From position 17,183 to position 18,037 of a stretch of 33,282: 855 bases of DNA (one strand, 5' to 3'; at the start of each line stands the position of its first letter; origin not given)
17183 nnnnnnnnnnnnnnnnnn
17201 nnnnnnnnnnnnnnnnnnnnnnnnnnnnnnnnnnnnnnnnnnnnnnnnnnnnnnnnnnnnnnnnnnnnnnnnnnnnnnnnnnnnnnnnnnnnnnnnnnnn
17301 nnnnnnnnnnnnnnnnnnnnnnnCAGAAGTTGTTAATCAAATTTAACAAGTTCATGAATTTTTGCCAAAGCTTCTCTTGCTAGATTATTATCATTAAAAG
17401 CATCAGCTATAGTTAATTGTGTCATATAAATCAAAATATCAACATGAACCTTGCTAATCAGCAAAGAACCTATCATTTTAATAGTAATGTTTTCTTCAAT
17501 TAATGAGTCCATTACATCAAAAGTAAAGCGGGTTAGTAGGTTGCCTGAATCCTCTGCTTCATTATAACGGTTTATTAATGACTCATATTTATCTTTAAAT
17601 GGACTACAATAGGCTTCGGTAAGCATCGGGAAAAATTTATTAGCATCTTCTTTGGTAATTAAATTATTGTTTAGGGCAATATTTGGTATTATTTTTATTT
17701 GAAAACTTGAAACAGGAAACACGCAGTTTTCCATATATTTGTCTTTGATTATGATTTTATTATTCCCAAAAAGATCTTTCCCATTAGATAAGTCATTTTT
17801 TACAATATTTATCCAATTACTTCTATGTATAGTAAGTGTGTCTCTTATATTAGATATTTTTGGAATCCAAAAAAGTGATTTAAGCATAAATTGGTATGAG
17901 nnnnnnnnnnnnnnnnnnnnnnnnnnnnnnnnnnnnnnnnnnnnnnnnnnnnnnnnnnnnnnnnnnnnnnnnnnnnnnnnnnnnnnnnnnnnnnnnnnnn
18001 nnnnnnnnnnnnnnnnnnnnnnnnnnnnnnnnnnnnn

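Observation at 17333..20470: Five-gene operon of unrecognisable proteins directly downstream of, and co-directional with, two restriction genes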

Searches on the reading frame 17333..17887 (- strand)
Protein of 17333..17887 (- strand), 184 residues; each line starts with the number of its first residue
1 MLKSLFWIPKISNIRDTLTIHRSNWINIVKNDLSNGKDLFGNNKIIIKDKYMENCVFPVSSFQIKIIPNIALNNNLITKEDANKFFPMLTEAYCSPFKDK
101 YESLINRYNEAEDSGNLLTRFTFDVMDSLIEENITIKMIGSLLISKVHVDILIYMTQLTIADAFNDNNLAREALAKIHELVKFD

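Call 5: search_protein_families(library=pfam, proteins=[window:17333-17887:-], max_evalue=1)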
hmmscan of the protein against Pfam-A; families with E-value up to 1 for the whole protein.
window:17333-17887:- (184 aa): 0 families

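Call 6: search_protein_families(library=padloc, proteins=[window:17333-17887:-], max_evalue=1)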
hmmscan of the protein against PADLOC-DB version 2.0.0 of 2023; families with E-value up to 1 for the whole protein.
window:17333-17887:- (184 aa): 0 families

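Call 7: search_protein_families(library=phrogs, proteins=[window:17333-17887:-], max_evalue=0.1)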
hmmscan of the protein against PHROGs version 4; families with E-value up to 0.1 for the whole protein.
window:17333-17887:- (184 aa): 0 families

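Call 8: search_protein_families(library=ncbifam, proteins=[window:17333-17887:-], max_evalue=1)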
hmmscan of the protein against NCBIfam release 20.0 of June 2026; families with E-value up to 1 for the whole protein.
window:17333-17887:- (184 aa): 0 families

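Call 24: find_homologous_proteins(query=window:17333-17887:-, max_evalue=0.01)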
Query window:17333-17887:- (184 aa): 4 proteins with E <= 0.01 among 57 candidates.
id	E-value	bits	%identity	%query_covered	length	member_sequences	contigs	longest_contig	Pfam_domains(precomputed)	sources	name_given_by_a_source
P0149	1.4e-114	398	100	100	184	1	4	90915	-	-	-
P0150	1.3e-64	235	58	99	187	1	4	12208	-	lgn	-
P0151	3.5e-64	234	58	98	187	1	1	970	-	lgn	-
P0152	3.4e-59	218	54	98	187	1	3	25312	-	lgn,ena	-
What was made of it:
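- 17333..17887 (-): g5, 184 aa, soluble. It is a rare partner of g4. Only 3 other clusters exist, at 54-58% identity (call 24).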

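Call 27: find_encoding_contigs(protein=P0152, flank=10000, max_places=3)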
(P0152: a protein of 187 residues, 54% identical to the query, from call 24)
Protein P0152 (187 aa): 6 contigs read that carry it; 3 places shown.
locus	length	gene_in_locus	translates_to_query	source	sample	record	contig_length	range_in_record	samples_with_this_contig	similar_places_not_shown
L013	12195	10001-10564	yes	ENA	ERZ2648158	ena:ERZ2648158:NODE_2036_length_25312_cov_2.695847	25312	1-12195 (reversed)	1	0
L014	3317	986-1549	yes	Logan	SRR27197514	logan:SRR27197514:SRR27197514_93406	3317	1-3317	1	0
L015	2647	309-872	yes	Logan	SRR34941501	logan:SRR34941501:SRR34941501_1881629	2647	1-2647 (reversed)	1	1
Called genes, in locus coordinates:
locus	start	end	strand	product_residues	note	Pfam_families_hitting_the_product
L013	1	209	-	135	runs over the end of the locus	-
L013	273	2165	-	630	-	PF04313:HSDR_N (weak), PF00270:DEAD, PF04851:ResIII, PF18766:SWI2_SNF2, PF00271:Helicase_C (weak)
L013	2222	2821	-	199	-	PF01551:Peptidase_M23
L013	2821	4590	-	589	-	PF01935:DUF87, PF19044:P-loop_TraG, PF12846:AAA_10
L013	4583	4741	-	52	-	-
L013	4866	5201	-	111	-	-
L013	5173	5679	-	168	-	PF12666:PrgI (weak)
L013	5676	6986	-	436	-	PF18895:T4SS_pilin (weak)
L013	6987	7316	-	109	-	PF04956:TrbC, PF18895:T4SS_pilin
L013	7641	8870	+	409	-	PF13173:AAA_14, PF13635:DUF4143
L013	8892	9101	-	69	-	-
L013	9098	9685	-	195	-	-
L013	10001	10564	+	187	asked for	-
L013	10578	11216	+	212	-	-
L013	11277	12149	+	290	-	-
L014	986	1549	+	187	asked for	-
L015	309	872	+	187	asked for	-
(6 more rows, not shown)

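Call 28: find_encoding_contigs(protein=P0150, flank=10000, max_places=4)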
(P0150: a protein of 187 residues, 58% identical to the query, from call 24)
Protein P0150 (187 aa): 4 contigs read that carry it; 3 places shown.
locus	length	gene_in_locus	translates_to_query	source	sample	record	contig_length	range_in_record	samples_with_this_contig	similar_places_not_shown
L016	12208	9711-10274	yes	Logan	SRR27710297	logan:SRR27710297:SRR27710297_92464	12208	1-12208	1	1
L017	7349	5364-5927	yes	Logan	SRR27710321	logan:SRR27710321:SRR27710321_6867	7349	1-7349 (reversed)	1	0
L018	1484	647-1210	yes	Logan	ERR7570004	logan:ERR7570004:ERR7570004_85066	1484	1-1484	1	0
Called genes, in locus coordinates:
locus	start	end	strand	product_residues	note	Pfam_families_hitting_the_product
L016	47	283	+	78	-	-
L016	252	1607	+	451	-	-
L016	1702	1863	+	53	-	-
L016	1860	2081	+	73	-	-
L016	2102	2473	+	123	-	-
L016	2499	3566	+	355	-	-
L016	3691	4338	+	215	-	-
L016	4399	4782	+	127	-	-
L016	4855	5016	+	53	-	-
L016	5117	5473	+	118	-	-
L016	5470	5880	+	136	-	-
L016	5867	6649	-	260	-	-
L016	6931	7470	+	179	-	PF03962:Mnd1 (weak)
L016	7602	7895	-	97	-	-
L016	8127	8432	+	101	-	-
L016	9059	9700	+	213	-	-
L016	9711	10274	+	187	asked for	-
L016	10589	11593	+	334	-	-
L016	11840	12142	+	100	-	PF13248:Zn_ribbon_3 (weak), PF10571:UPF0547 (weak)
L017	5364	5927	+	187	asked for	-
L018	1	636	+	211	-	?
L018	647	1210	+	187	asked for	-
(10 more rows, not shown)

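Call 72: find_related_loci(query=A5, collection=metagenome_contigs, flank=8000)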
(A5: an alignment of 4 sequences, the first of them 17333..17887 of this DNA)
Query A5 (184 aa) in metagenome_contigs; peptide patterns used: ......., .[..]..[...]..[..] (x = any residue, [..] = any of these).
383 stretches matched a pattern, but none encodes a relative of the query by tblastn (E <= 1e-3).
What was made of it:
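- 17333..17887 (-): None was found in JGI metagenome contigs (call 72).
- Tried and rejected: A metagenome scan for g5 found none (call 72).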
